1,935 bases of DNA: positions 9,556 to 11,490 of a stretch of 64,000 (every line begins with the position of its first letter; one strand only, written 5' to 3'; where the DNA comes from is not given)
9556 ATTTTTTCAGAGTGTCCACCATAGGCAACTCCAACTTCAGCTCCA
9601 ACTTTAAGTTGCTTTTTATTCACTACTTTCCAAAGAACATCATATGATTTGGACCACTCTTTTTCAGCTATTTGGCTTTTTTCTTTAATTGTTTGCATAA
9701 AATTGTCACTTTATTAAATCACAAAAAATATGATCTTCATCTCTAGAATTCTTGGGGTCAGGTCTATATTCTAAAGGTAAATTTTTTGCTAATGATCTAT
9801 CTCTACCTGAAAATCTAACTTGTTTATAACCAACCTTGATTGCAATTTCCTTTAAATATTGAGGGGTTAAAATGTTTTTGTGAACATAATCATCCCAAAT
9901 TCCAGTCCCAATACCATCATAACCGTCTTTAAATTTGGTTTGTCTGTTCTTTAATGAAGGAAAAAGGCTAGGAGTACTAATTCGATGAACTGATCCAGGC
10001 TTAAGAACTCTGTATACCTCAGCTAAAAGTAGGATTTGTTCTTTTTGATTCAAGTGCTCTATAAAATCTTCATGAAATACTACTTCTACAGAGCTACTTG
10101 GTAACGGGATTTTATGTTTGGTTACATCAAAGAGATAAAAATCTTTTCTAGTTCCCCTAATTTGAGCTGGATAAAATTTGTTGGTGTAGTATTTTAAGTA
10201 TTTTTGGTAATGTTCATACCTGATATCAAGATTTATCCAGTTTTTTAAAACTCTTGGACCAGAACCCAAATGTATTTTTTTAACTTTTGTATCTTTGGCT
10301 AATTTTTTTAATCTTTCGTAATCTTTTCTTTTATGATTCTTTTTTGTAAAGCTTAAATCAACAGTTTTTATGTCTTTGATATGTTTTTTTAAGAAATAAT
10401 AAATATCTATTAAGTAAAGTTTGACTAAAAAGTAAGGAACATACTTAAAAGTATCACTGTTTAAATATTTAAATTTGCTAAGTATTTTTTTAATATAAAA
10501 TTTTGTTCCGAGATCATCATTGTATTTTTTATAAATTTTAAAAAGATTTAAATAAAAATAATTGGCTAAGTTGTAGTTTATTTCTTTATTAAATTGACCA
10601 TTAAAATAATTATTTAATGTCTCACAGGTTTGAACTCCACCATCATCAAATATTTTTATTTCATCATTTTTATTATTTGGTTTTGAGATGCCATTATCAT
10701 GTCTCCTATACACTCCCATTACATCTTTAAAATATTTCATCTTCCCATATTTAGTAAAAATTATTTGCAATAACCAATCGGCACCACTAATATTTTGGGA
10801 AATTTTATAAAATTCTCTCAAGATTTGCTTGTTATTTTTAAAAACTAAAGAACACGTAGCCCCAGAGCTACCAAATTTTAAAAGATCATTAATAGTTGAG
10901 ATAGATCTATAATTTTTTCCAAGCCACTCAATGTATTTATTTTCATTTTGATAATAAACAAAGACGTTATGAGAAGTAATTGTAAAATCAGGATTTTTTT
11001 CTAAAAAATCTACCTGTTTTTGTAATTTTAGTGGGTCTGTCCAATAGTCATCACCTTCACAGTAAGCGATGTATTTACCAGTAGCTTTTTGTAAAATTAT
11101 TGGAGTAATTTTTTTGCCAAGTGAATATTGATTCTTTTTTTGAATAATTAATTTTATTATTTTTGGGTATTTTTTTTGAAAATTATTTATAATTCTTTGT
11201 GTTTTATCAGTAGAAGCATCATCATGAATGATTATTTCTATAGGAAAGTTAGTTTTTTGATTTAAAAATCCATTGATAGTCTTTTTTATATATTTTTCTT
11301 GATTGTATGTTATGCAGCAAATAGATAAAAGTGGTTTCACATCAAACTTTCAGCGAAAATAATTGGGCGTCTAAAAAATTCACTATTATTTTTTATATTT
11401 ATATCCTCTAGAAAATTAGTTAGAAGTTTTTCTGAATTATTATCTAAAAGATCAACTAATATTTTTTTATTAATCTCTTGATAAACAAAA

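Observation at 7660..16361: ABC-transporter-dependent glycan module with a Wzt C-terminal extension and multiple methyltransferases: candidate methyl-cap chain termination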

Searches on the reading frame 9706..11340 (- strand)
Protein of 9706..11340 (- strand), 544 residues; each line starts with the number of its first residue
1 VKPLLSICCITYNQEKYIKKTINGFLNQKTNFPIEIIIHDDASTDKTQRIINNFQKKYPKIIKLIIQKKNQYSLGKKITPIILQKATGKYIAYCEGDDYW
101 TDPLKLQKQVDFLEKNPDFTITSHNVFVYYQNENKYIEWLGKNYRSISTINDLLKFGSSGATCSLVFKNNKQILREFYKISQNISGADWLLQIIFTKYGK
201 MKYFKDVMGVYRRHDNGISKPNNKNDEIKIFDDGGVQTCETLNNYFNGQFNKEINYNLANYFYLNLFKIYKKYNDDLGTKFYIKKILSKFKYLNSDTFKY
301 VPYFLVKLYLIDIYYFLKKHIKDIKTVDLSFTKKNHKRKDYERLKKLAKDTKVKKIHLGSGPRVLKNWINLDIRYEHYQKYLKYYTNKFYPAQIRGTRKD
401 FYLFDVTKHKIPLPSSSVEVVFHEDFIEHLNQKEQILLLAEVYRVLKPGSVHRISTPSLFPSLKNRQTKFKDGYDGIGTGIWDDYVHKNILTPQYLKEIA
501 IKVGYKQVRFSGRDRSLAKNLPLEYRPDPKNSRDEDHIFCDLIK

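Call 4: search_protein_families(library=pfam, proteins=[window:9706-11340:-], max_evalue=0.01)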
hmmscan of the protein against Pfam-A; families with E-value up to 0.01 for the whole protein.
window:9706-11340:- (544 aa): 3 families
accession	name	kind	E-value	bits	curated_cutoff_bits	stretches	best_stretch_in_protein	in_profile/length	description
PF00535.33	Glycos_transf_2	-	2e-23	83.6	23.3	1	6-139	1-130/168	Glycosyl transferase family 2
PF08241.18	Methyltransf_11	-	6.3e-06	27.2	21.2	1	400-451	45-92/95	Methyltransferase domain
PF13649.12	Methyltransf_25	-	0.0011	20.1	27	1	398-449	47-96/97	Methyltransferase domain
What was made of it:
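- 9706..11340 (-): GT2-methyltransferase fusion (544 aa): GT2 at 1-300, one long helix at 301-349, methyltransferase module at 355-544. Leading candidate for an 'add a sugar and methylate it' enzyme. Pfam GT2 83.6 bits and Methyltransf_11 27.2 bits (call 4).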

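Call 17: search_protein_families(library=ncbifam, proteins=[window:9706-11340:-], max_evalue=0.01)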
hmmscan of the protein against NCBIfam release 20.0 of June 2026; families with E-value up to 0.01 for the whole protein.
window:9706-11340:- (544 aa): 12 families
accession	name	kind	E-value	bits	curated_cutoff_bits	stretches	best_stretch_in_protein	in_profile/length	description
NF047683.1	TeichurnBiosyTuaG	equivalog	7.7e-21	74.9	400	1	2-224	5-216/252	teichuronic acid biosynthesis protein TuaG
NF053739.1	GlytfEpsEBac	equivalog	5.6e-19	68.2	450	1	5-135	3-129/265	glycosyltransferase EpsE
NF007482.0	PRK10073.1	equivalog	4.8e-14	52.1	423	1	2-112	5-109/334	glycosyltransferase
TIGR04440.1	glyco_TIGR04440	domain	3.6e-12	46.5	70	1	11-210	8-213/215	TIGR00180 family glycosyltransferase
NF038302.1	EPS_HpsE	equivalog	3.5e-09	36.1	300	1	5-131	3-129/307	hormogonium polysaccharide biosynthesis glycosyltransferase HpsE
NF050050.1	ProtGlycPglI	equivalog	5.9e-08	32.4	500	1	3-248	2-236/306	GalNAc(5)-diNAcBac-PP-undecaprenol beta-1,3-glucosyltransferase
TIGR03937.1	PgaC_IcaA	equivalog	1.7e-07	30.6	422.3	1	3-118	45-155/407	poly-beta-1,6-N-acetyl-D-glucosamine synthase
NF041875.1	EPS_EpsD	equivalog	0.00081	18.9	370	1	5-71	1-65/325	exopolysaccharide biosynthesis glycosyltransferase EpsD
TIGR03469.1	HpnB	hypoth_equivalog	0.0018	17.3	379.25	1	13-67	54-108/386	hopene-associated glycosyltransferase HpnB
TIGR04283.1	glyco_like_mftF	equivalog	0.0027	17.3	182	1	5-57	1-52/221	TIGR04283 family arsenosugar biosynthesis glycosyltransferase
NF008823.0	PRK11873.1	subfamily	0.0081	15.7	263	0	410-458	139-185/272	arsenite methyltransferase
NF041537.1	ArsM_AhpD_UU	exception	0.0085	14.9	510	0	404-466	132-192/345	arsenite methyltransferase/AhpD domain selenoprotein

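Call 21: search_solved_structures(query=window:9706-11340:-, max_evalue=0.001)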
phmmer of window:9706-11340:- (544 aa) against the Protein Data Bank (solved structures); distinct sequences matched with E-value up to 0.001: 7.
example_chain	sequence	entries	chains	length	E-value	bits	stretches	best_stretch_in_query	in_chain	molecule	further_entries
2z87_A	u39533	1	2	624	5.1e-15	58.3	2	3-108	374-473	Chondroitin synthase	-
2z86_A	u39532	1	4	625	5.1e-15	58.3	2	3-108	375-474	Chondroitin synthase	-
3bcv_A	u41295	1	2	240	4.8e-11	45.2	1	3-102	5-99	Putative glycosyltransferase protein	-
6p61_A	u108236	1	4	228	1.4e-09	40.3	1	3-131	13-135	Glycosyltransferase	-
5tze_C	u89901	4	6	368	4.5e-08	35.4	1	6-102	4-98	Glycosyl transferase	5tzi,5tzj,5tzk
1h7l_A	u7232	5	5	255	1e-06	30.9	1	3-137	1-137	SPORE COAT POLYSACCHARIDE BIOSYNTHESIS PROTEIN SPSA | PROTEIN (SPORE COAT POLYSACCHARIDE BIOSYNTHESIS PROTEIN SPSA)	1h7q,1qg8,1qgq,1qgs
5hea_A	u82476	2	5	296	2.1e-06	29.9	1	4-128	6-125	Putative glycosyltransferase (GalT1)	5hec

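Call 48: find_homologous_proteins(query=window:9706-11340:-, max_evalue=0.00001)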
Query window:9706-11340:- (544 aa): 7879 proteins with E <= 0.00001 among 8000 candidates; the best 120 are listed.
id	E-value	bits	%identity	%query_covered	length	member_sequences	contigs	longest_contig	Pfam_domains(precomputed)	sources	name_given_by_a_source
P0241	0.0e+0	1211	97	100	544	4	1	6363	PF00535.33,PF08241.19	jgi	-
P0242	1.4e-170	587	49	99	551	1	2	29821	PF10111.15,PF13649.13,PF00535.33,PF08241.19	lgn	-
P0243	2.5e-104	368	54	59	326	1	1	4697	PF13641.13,PF00535.33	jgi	jgi:glycosyltransferase involved in cell wall biosynthesis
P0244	3.2e-95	338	55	52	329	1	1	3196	PF10111.15,PF13641.13,PF00535.33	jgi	jgi:glycosyltransferase involved in cell wall biosynthesis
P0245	2.2e-87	312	57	47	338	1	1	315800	PF10111.15,PF00535.33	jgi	jgi:glycosyltransferase involved in cell wall biosynthesis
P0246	7.2e-84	300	48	54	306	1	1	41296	PF13641.13,PF00535.33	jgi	jgi:glycosyltransferase involved in cell wall biosynthesis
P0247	6.0e-80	288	-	-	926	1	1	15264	PF10111.15,PF13506.14,PF13641.13,PF00535.33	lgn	-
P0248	1.6e-74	270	38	46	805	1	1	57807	PF10111.15,PF13641.13,PF00535.33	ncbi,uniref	ncbi:glycosyltransferase [Enterovibrio sp. FF113]|uniref:glycosyltransferase n=1 Tax=Enterovibrio sp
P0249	1.1e-73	267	58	39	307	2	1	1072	PF10111.15,PF13641.13,PF00535.33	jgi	-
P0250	1.2e-73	267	44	57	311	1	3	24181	PF13641.13,PF00535.33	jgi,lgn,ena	-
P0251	4.4e-69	252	44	49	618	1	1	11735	PF13649.13,PF08241.19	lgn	-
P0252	1.9e-68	250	47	49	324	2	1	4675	PF00535.33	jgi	-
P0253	2.3e-67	246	40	39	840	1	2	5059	PF10111.15,PF13641.13,PF00535.33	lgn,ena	-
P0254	3.4e-67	245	45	50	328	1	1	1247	PF10111.15,PF13641.13,PF00535.33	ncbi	-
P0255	8.4e-66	241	43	40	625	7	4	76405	PF13641.13,PF00535.33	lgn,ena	-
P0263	3.5e-63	232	50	38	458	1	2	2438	PF01501.27,PF08241.19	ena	-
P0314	1.9e-55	207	49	37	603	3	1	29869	-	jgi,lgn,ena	-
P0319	3.9e-55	206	49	37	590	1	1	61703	-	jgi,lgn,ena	-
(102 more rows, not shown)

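Call 51: find_encoding_contigs(protein=P0314, flank=10000, max_places=1)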
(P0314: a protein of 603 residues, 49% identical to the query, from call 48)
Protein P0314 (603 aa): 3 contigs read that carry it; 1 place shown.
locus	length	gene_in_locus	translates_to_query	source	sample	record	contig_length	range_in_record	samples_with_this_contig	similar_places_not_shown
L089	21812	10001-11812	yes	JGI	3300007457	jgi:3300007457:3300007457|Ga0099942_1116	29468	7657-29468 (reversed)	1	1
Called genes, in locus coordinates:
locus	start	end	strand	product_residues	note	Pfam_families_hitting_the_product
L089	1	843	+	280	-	?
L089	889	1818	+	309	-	PF01073:3Beta_HSD, PF01370:Epimerase, PF02719:Polysacc_synt_2 (faint), PF16363:GDP_Man_Dehyd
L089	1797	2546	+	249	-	PF00535:Glycos_transf_2, PF10111:Glyco_tranf_2_2 (faint)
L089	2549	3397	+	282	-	PF01501:Glyco_transf_8, PF18404:Glyco_transf_24 (weak)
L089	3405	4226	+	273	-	PF01061:ABC2_membrane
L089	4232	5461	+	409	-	PF00005:ABC_tran, PF14524:Wzt_C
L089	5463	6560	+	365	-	PF05711:TylF, PF13578:Methyltransf_24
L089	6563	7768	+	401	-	PF13450:NAD_binding_8, PF01593:Amino_oxidase, PF03275:GLF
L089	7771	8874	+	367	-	PF00535:Glycos_transf_2, PF10111:Glyco_tranf_2_2 (faint), PF02709:Glyco_transf_7C (faint)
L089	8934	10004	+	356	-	PF01370:Epimerase, PF02719:Polysacc_synt_2 (weak), PF04321:RmlD_sub_bind (weak), PF16363:GDP_Man_Dehyd, PF07993:NAD_binding_4 (weak)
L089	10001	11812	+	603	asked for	-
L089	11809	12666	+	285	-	PF03016:Exostosin_GT47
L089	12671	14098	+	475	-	PF13578:Methyltransf_24, PF13641:Glyco_tranf_2_3, PF00535:Glycos_transf_2, PF10111:Glyco_tranf_2_2 (weak)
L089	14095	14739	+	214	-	-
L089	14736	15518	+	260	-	PF00535:Glycos_transf_2, PF10111:Glyco_tranf_2_2, PF13641:Glyco_tranf_2_3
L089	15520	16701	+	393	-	PF13439:Glyco_transf_4 (weak), PF00534:Glycos_transf_1, PF13692:Glyco_trans_1_4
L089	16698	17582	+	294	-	PF01531:Glyco_transf_11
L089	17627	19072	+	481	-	PF00535:Glycos_transf_2, PF10111:Glyco_tranf_2_2, PF13641:Glyco_tranf_2_3, PF00535:Glycos_transf_2, PF10111:Glyco_tranf_2_2, PF13641:Glyco_tranf_2_3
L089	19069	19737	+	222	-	PF05050:Methyltransf_21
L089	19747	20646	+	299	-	-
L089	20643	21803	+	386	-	-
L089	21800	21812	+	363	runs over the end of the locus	PF13439:Glyco_transf_4, PF13692:Glyco_trans_1_4, PF00534:Glycos_transf_1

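Call 52: find_encoding_contigs(protein=P0319, flank=10000, max_places=1)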
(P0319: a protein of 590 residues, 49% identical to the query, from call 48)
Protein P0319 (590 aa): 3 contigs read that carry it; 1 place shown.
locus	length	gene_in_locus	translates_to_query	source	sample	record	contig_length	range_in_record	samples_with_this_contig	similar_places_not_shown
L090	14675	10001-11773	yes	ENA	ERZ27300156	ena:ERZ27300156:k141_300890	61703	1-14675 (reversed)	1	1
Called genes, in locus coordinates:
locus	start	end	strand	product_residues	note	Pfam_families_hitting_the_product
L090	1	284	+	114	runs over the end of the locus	PF10066:DUF2304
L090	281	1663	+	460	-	PF09852:DUF2079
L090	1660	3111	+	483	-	PF09852:DUF2079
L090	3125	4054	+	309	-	PF01073:3Beta_HSD (faint), PF01370:Epimerase, PF02719:Polysacc_synt_2 (faint), PF16363:GDP_Man_Dehyd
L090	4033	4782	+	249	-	PF00535:Glycos_transf_2, PF10111:Glyco_tranf_2_2 (weak)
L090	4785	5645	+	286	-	PF01501:Glyco_transf_8, PF18404:Glyco_transf_24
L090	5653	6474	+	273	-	PF01061:ABC2_membrane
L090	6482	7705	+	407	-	PF00005:ABC_tran, PF13304:AAA_21 (faint), PF14524:Wzt_C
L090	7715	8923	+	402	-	PF13450:NAD_binding_8, PF01593:Amino_oxidase, PF03275:GLF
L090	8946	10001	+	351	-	PF01370:Epimerase, PF02719:Polysacc_synt_2 (faint), PF04321:RmlD_sub_bind (weak), PF16363:GDP_Man_Dehyd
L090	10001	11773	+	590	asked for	-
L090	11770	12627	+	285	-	PF03016:Exostosin_GT47, PF24785:RXYLT1_C (weak)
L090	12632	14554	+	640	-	PF13578:Methyltransf_24, PF00535:Glycos_transf_2, PF10111:Glyco_tranf_2_2 (weak), PF13641:Glyco_tranf_2_3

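Call 64: predict_structure(alignment_id=A3)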
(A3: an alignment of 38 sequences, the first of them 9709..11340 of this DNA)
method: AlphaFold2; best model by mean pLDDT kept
length: 544 residues; sequences in the alignment: 38
mean_pLDDT: 87.3   pTM: 0.64
mean pLDDT of the five models: 87.3, 85.8, 85.7, 85.6, 83.5
residues with pLDDT >= 90: 325; 70-90: 143; 50-70: 71; < 50: 5
segments of 3 or more residues with pLDDT < 50: 327-331
pLDDT, mean of each block of 10 residues (from residue 1): 96 94 98 98 96 98 96 87 96 94 98 98 96 90 96 95 96 94 83 97 98 78 89 91 96 98 97 95 97 96 94 83 54 63 79 78 77 69 62 79 85 91 84 92 96 83 64 75 61 91 97 82 62 77 97
secondary structure, 60 per line:
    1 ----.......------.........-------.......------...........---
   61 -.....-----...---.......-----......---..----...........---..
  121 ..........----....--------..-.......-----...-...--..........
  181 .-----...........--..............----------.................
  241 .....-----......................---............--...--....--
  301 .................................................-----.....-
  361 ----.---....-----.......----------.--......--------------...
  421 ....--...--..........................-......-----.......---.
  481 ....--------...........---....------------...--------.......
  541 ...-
elements in order: E5-11 H18-26 E34-40 H47-57 E62-66 H78-84 E90-95 H105-115 E119-130 E135-138 H150-156 E166-168 H171-181 H187-197 E200-213 H224-245 H251-272 H276-287 H295-298 H301-349 E355-359 E369-372 H378-384 E401-403 E418-424 H432-445 E446-457 H459-464 H470-476 H480-484 H493-503 E507-510 E537-543
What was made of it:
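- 9706..11340 (-): AF2 mean pLDDT 87 with this domain layout (call 64).
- There is only one 49-residue helix, partly low-confidence (call 64). No ruler-type terminator protein was found (call 64). No long coiled coil in the GT2-methyltransferase model (call 64), and the other methyltransferase proteins are 216-463 aa with no spare length.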

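Call 66: fold_search(model_id=the predicted structure, library=pdb)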
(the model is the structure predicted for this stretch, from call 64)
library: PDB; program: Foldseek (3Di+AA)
matches with E <= 10: 1598; with E <= 0.001: 715
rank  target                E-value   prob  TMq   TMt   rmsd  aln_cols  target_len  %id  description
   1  6p61_C                1.7e-13  1.00  0.29  0.77   4.2       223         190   25  Structure of a Glycosyltransferase from Leptospira borgpetersenii serovar Hardjo-bovis (strain JB197) (released 2019-07-10)
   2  6p61_B                3.3e-13  1.00  0.29  0.76   4.3       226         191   24  Structure of a Glycosyltransferase from Leptospira borgpetersenii serovar Hardjo-bovis (strain JB197) (released 2019-07-10)
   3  6p61_A                4.6e-13  1.00  0.30  0.79   3.6       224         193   24  Structure of a Glycosyltransferase from Leptospira borgpetersenii serovar Hardjo-bovis (strain JB197) (released 2019-07-10)
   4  1h7q                  2.0e-12  1.00  0.33  0.71   3.2       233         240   18  dTDP-MANGANESE COMPLEX OF SPSA FROM BACILLUS SUBTILIS (released 2001-12-13)
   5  5hea_A                2.7e-12  1.00  0.35  0.65   7.8       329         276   18  CgT structure in hexamer (released 2016-08-31)
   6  1qg8                  4.2e-12  1.00  0.33  0.71   4.0       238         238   17  NATIVE (MAGNESIUM-CONTAINING) SPSA FROM BACILLUS SUBTILIS (released 2000-04-21)
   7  2z86_B                6.9e-12  1.00  0.35  0.32   3.4       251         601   21  Crystal structure of chondroitin polymerase from Escherichia coli strain K4 (K4CP) complexed with UDP-GlcUA and UDP (released 2008-09-16)
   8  1h7l                  7.3e-12  1.00  0.32  0.69   3.2       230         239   17  dTDP-MAGNESIUM COMPLEX OF SPSA FROM BACILLUS SUBTILIS (released 2001-12-13)
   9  8bz6_B                1.7e-11  1.00  0.38  0.35   6.9       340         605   16  Crystal structure of the L. monocytogenes RmlT in complex with UDP-glucose (released 2023-12-27)
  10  2z87_B                2.0e-11  1.00  0.37  0.34   3.0       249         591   22  Crystal structure of chondroitin polymerase from Escherichia coli strain K4 (K4CP) complexed with UDP-GalNAc and UDP (released 2008-09-16)
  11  5tzi                  2.0e-11  1.00  0.35  0.53   8.1       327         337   16  Crystal structure of S. aureus TarS 1-349 (released 2017-01-04)
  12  5tzk                  3.2e-11  1.00  0.37  0.55   7.6       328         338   16  Crystal structure of S. aureus TarS 1-349 in complex with UDP (released 2017-01-04)
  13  8bz7_A                3.5e-11  1.00  0.37  0.34   8.5       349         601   17  Crystal structure of the L. monocytogenes RmlT in complex with TDP-rhamnose (released 2023-12-27)
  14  2z86_D                4.1e-11  1.00  0.34  0.31   3.4       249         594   22  Crystal structure of chondroitin polymerase from Escherichia coli strain K4 (K4CP) complexed with UDP-GlcUA and UDP (released 2008-09-16)
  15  8bz8_E                4.1e-11  1.00  0.37  0.34   8.6       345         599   16  Crystal structure of the L. monocytogenes RmlT D198A variant in complex with TDP-rhamnose (released 2023-12-27)
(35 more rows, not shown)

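Call 77: find_encoding_contigs(protein=P0241, flank=6000, max_places=2)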
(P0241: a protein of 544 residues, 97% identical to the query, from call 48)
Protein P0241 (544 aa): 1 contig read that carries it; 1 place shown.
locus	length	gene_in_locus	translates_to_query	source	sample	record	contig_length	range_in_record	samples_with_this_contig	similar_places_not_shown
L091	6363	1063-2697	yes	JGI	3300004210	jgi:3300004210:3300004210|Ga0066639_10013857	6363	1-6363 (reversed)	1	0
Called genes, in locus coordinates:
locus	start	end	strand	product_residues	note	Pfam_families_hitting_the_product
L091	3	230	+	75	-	?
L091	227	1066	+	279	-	-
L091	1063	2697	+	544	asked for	PF00535:Glycos_transf_2, PF08241:Methyltransf_11 (weak)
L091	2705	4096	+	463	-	PF13578:Methyltransf_24, PF13641:Glyco_tranf_2_3, PF00535:Glycos_transf_2, PF10111:Glyco_tranf_2_2 (weak)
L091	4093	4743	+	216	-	-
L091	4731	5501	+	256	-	PF00535:Glycos_transf_2, PF10111:Glyco_tranf_2_2, PF13641:Glyco_tranf_2_3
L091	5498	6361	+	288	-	?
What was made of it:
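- Checked: The same gene order occurs in an independent metagenome contig at 97% identity (L091, call 77), so it is not an assembly artefact.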
